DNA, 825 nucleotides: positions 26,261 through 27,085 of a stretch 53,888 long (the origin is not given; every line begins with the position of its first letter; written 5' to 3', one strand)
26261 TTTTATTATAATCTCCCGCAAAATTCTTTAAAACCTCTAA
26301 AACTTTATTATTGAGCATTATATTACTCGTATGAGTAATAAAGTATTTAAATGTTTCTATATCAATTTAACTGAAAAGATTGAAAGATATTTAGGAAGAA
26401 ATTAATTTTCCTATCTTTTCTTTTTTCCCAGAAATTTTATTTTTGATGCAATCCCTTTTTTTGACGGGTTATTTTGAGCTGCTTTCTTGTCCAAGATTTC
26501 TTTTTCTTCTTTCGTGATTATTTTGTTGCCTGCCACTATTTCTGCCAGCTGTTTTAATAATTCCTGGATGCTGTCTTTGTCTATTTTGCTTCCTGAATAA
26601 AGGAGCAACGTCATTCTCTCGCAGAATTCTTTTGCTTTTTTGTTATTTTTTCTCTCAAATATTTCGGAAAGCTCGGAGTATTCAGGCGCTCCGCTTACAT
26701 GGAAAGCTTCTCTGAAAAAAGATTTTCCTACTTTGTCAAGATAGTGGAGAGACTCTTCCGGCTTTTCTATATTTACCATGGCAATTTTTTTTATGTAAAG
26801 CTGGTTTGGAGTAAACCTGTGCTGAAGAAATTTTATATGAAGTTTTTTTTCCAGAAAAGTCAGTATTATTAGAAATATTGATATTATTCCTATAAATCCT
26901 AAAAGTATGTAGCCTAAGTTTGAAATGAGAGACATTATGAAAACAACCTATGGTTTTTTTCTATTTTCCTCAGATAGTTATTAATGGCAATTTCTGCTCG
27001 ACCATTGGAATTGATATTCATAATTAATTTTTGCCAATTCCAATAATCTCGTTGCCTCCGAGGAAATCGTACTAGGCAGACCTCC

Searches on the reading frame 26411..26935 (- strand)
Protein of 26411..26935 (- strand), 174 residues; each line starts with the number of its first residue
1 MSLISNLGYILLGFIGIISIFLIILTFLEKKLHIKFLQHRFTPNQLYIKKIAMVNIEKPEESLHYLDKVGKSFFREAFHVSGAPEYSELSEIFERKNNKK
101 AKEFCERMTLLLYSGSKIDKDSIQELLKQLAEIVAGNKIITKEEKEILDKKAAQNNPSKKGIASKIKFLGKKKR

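Call 9: search_protein_families(library=pfam, proteins=[window:26411-26935:-], max_evalue=0.001)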
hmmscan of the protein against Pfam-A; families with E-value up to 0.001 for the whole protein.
window:26411-26935:- (174 aa): 0 families

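Call 90: search_protein_families(library=pfam, proteins=[window:26411-26932:-], max_evalue=1)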
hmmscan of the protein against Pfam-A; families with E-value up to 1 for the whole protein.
window:26411-26932:- (173 aa): 5 families
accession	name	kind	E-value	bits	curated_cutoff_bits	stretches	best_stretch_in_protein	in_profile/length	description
PF15674.10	CCDC23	-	0.019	15.4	27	1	119-156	22-60/63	Coiled-coil domain-containing protein 23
PF22357.2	AF1548-like_C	-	0.028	15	23.9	1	116-147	7-36/56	AF1548-like, C-terminal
PF00334.24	NDK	-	0.028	14.7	27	1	33-78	17-62/135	Nucleoside diphosphate kinase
PF13325.12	MCRS_N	-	0.042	14.2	25.8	1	101-158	36-95/199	N-terminal region of micro-spherule protein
PF09879.14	DUF2106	-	0.2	11.6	25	1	19-87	18-83/151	Predicted membrane protein (DUF2106)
